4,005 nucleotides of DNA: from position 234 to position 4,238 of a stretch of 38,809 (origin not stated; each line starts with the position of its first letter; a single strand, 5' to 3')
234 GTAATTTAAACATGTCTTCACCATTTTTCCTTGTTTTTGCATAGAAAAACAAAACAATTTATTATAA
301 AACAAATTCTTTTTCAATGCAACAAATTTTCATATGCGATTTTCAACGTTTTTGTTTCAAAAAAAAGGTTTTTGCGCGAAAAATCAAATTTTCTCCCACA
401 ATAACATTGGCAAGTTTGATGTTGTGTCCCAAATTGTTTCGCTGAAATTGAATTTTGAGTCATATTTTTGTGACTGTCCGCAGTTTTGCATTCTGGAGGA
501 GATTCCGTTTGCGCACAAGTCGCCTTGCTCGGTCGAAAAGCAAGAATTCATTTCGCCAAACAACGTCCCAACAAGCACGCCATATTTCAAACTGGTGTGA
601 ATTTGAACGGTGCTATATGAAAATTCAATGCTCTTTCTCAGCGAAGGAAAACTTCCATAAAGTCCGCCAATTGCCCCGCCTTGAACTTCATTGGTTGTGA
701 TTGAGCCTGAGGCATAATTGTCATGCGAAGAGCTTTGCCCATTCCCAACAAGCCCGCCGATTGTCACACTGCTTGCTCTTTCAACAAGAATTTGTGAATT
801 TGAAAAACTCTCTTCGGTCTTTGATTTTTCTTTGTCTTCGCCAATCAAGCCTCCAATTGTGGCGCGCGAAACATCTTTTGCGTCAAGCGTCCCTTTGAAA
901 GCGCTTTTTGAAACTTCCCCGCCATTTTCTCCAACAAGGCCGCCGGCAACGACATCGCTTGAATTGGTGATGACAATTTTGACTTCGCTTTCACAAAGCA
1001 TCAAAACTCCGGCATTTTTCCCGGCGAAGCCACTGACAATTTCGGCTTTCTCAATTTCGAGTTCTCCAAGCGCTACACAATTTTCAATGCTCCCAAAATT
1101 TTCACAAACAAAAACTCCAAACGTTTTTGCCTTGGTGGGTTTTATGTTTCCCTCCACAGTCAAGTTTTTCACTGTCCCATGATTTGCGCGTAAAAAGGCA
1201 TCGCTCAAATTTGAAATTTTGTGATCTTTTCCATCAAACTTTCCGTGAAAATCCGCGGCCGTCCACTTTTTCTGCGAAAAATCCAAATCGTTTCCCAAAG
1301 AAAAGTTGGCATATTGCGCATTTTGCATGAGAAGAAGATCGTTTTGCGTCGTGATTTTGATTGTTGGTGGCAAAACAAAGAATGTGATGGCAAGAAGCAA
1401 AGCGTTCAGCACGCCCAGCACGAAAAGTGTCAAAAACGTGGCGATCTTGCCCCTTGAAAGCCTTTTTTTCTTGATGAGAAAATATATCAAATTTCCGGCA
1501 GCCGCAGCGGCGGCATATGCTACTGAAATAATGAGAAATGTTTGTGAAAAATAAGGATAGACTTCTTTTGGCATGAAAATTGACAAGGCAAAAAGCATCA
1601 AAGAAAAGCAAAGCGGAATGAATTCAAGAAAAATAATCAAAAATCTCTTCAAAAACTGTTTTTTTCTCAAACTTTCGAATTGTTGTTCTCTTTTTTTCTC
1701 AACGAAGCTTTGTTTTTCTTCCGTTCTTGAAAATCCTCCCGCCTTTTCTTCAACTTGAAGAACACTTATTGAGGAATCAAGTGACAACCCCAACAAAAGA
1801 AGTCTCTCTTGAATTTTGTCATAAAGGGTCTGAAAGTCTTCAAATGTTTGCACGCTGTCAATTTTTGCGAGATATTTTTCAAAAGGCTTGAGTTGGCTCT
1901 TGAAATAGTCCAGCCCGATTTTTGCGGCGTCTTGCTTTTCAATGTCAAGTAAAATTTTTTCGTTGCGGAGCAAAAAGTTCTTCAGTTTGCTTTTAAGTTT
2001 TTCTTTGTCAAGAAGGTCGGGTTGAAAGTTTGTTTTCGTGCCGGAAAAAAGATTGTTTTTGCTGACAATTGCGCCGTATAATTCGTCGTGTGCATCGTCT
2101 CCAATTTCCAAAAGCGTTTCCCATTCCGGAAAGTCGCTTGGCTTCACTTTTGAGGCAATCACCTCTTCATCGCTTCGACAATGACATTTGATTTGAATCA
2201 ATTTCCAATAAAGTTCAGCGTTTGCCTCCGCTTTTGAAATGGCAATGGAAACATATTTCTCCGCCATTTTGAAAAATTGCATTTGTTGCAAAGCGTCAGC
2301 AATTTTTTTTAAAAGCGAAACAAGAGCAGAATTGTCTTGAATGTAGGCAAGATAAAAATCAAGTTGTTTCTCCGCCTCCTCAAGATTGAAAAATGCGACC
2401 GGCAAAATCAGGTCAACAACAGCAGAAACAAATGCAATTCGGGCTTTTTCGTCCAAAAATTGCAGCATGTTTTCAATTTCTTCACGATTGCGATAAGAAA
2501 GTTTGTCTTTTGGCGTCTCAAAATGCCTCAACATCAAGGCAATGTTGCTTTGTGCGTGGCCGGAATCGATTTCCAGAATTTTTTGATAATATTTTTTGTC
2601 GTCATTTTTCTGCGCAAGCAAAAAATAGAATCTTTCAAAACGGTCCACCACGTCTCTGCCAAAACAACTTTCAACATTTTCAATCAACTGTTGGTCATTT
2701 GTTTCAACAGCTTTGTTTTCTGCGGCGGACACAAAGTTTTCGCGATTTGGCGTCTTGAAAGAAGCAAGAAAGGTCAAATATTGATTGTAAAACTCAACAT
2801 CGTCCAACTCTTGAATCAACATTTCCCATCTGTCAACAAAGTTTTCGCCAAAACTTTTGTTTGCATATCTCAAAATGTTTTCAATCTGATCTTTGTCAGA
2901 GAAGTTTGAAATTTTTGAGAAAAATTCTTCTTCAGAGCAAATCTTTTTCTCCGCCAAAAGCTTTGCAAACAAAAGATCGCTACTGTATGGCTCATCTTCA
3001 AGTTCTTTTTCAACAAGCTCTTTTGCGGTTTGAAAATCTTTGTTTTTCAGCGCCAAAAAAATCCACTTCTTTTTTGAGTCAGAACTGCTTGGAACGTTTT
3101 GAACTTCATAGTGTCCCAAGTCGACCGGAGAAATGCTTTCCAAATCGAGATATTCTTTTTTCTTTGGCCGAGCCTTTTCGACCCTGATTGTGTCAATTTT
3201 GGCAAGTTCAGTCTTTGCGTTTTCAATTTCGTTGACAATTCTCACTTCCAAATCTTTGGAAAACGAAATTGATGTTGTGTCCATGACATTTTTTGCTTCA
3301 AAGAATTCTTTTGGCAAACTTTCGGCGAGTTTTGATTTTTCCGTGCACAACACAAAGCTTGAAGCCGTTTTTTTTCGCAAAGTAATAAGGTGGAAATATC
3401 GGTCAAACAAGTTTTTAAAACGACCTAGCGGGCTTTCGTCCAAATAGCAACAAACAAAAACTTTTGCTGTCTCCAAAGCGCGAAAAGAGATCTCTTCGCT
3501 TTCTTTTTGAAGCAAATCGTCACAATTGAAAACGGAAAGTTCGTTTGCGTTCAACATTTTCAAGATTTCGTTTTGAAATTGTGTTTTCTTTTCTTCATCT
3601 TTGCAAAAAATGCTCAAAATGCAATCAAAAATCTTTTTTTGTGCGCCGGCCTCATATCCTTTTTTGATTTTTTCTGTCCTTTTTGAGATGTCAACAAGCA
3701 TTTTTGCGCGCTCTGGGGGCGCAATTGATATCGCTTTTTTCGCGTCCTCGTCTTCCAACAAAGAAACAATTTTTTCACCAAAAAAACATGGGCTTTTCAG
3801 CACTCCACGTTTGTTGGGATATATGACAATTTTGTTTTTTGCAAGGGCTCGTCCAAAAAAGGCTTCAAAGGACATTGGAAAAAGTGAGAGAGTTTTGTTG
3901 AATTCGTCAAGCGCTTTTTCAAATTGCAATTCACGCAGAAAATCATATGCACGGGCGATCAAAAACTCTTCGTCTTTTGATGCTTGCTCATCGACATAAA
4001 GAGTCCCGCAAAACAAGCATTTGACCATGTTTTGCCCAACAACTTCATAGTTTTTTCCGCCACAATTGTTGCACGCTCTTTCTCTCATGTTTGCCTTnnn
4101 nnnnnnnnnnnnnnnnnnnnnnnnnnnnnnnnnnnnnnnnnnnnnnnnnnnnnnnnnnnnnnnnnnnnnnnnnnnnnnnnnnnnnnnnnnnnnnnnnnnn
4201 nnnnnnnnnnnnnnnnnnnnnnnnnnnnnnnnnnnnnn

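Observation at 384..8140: Seven-gene operon joining two Snf7/ESCRT-III-like proteins, a MIT-domain Vps4-like AAA+ ATPase, an SPFH/zinc-ribbon protein and a giant Zn-ribbon-TPR-TM-GLUG protein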

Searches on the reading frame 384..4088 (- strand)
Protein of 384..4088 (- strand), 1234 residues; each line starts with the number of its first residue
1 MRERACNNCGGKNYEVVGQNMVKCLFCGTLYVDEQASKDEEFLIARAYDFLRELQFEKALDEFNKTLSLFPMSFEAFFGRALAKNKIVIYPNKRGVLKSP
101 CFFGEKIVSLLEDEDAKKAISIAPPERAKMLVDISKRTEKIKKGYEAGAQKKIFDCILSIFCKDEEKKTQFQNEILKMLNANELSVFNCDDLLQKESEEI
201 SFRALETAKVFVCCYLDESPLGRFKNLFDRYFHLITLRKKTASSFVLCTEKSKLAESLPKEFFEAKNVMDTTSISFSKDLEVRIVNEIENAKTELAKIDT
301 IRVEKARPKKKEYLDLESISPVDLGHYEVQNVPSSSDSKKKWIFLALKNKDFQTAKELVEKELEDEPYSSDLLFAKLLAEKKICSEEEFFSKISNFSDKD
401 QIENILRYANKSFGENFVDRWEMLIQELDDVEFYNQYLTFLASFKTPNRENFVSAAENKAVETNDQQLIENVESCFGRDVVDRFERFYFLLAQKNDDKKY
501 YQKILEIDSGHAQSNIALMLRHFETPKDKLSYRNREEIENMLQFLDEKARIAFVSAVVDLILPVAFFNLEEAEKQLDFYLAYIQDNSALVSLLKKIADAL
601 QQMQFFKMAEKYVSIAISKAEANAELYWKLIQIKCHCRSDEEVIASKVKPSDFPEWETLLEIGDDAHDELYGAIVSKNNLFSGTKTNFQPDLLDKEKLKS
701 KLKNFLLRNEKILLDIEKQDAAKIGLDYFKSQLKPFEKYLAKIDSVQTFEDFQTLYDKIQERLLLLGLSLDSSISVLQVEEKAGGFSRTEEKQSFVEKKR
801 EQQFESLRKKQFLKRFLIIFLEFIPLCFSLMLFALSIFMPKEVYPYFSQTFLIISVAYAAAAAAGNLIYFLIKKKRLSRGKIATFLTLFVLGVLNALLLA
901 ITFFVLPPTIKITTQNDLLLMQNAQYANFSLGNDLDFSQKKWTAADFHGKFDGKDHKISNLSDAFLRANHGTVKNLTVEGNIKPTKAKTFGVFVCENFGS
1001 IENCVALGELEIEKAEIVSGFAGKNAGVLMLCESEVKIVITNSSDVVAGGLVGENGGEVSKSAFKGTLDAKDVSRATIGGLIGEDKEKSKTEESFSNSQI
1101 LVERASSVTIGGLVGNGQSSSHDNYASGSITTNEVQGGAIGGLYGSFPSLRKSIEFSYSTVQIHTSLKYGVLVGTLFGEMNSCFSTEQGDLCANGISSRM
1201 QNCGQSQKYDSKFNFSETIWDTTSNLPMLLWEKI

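Call 3: search_protein_families(library=pfam, proteins=[window:384-4088:-], max_evalue=1)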
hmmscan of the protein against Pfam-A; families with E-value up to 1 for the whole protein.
window:384-4088:- (1234 aa): 5 families
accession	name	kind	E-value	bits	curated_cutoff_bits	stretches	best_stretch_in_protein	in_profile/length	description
PF07690.21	MFS_1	-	0.01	15.3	33.4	1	797-902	194-291/347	Major Facilitator Superfamily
PF13428.12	TPR_14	-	0.043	15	23.5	0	345-376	10-41/44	Tetratricopeptide repeat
PF07719.23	TPR_2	-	0.22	12.2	27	0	41-71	2-32/34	Tetratricopeptide repeat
PF07483.16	W_rich_C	-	0.22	12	26.2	1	399-480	16-98/105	Tryptophan-rich Synechocystis species C-terminal domain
PF04279.20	IspA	-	0.52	10.9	28.7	1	820-943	4-117/176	Intracellular septation protein A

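Call 4: search_protein_families(library=ncbifam, proteins=[window:384-4088:-], max_evalue=1)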
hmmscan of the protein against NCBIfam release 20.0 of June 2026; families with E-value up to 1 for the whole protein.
window:384-4088:- (1234 aa): 2 families
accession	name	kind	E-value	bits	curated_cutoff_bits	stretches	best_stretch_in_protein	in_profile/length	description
NF040959.1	MamA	equivalog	0.0087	15.5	200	1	534-634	49-149/204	magnetosome protein MamA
NF047679.1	LIC10906_fam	subfamily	0.092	12.2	200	1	811-912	76-175/283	LIC10906 family membrane protein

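Call 34: search_protein_families(library=padloc, proteins=[window:384-4088:-], max_evalue=0.01)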
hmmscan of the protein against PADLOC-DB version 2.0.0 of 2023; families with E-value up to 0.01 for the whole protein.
window:384-4088:- (1234 aa): 0 families

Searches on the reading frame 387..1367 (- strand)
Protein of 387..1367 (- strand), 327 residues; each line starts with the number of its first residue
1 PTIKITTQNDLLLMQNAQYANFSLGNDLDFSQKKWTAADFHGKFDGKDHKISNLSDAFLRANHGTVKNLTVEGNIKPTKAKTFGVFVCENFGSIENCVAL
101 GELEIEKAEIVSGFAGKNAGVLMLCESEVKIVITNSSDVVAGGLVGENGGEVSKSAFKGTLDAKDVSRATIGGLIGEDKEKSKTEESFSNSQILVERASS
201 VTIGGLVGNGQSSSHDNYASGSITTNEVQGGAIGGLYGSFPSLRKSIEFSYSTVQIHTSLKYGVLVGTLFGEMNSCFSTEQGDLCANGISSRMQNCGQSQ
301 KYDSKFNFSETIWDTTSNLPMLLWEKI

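Call 8: search_protein_families(library=pfam, proteins=[window:387-1367:-], max_evalue=10)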
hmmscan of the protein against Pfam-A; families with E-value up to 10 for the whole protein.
seq(327 aa): 4 families
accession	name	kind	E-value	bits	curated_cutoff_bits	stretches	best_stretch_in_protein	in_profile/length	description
PF07581.17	Glug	-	1.5e-05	25.5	20.5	2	141-160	5-26/28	The GLUG motif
PF00263.26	Secretin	-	0.06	13.4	27.5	1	136-184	80-132/169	Bacterial type II and III secretion system protein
PF16083.10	Phage_holin_3_3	-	2.9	8.5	28.4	0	169-208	7-46/78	LydA holin phage, holin superfamily III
PF13488.11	Gly-zipper_Omp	-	3.6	8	25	0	219-238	12-31/46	Glycine zipper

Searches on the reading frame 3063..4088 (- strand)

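Call 8: search_protein_families(library=pfam, proteins=[window:3063-4088:-], max_evalue=10)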
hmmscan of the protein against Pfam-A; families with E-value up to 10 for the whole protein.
seq(342 aa): 5 families
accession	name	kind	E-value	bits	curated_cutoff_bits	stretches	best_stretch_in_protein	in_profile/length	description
PF18795.7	HSM3_N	-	0.045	13.7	24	1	255-300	112-158/237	DNA mismatch repair protein HSM3, N terminal domain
PF07719.23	TPR_2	-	0.086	13.5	27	1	41-71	2-32/34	Tetratricopeptide repeat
PF25497.1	COR-B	-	0.15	12.3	27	1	113-205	55-142/145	C-terminal of Roc, COR-B domain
PF13432.12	TPR_16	-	0.16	12.9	32.7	1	45-83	2-40/65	Tetratricopeptide repeat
PF09845.14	OapC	-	6.1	7.5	23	1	276-329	56-102/133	Origin-associated protein OapC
